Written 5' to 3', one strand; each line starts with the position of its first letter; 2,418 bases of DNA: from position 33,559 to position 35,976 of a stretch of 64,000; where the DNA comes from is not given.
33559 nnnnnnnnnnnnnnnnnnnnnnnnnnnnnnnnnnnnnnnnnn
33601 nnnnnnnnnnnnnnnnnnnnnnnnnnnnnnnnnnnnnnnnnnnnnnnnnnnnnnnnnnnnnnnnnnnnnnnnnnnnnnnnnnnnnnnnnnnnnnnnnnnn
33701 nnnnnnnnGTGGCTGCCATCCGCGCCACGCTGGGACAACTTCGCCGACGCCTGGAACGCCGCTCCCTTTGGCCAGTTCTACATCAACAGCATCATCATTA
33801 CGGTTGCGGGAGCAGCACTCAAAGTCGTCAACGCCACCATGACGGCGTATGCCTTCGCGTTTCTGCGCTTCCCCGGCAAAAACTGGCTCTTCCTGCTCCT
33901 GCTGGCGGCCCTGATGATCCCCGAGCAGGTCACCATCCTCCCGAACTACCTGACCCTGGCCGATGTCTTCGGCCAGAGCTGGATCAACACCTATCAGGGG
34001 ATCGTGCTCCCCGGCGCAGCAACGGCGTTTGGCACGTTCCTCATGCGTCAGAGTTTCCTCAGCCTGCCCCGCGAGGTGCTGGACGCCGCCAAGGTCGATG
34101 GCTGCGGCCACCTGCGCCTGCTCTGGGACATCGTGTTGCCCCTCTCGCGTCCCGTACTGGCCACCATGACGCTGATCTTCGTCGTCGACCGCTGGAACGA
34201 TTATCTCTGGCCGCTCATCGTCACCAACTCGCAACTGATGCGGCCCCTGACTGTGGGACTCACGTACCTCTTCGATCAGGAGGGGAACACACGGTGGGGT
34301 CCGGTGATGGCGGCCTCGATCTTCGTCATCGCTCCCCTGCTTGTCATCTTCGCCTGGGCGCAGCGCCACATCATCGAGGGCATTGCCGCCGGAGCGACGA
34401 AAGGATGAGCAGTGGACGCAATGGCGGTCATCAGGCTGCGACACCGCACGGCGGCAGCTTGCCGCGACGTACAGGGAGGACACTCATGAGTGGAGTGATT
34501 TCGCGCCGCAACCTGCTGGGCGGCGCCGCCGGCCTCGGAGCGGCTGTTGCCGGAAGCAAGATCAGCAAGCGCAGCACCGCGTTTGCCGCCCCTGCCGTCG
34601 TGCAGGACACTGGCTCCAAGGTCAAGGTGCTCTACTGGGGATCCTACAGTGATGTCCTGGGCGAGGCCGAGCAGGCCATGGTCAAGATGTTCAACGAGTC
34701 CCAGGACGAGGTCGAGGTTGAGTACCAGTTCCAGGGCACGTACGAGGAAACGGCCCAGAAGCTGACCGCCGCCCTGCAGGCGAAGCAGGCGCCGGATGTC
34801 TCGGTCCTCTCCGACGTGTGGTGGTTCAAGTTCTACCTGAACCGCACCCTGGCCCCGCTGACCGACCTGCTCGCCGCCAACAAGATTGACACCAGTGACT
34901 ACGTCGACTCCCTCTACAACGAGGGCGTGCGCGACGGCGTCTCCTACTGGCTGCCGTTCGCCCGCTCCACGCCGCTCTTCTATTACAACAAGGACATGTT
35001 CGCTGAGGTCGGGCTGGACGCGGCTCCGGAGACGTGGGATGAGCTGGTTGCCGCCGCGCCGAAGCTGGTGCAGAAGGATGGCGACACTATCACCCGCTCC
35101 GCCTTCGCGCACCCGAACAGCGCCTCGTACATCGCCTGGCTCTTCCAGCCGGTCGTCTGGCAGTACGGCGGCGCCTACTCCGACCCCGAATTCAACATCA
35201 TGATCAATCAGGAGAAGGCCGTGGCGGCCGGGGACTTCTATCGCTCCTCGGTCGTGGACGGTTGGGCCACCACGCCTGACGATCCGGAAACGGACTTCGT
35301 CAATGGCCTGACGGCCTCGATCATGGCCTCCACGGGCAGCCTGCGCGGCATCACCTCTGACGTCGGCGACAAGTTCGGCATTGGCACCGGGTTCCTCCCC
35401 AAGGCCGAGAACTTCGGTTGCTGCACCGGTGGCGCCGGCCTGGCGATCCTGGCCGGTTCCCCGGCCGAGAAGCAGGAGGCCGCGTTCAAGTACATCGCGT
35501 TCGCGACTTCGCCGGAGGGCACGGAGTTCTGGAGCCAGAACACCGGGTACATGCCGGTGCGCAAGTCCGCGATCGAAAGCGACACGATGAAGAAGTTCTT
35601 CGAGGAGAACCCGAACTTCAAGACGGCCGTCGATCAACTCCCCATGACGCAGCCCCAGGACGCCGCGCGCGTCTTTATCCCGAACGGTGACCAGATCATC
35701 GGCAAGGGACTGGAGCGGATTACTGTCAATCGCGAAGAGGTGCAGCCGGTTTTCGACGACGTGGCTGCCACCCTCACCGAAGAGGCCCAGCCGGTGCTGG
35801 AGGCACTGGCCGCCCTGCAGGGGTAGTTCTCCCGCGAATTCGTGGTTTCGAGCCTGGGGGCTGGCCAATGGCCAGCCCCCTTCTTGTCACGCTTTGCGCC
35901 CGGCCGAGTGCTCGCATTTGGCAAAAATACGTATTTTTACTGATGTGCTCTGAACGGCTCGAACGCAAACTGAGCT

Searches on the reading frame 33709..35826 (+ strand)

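Call 24: search_protein_families(library=pfam, proteins=[window:33709-35826:+], max_evalue=0.01)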
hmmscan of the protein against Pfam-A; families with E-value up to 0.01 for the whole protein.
window:33709-35826:+ (705 aa): 4 families
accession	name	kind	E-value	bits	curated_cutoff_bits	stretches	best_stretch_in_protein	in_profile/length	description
PF13416.11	SBP_bac_8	-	5.4e-42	144.9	27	1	323-638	1-278/279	Bacterial extracellular solute-binding protein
PF01547.30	SBP_bac_1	-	1.5e-35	124.2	26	1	318-605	7-306/307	Bacterial extracellular solute-binding protein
PF13343.11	SBP_bac_6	-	4.2e-05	23.6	24.6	0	397-447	40-87/245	Bacterial extracellular solute-binding protein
PF10518.14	TAT_signal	-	0.0098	16.3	22.7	1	264-281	2-19/21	TAT (twin-arginine translocation) pathway signal sequence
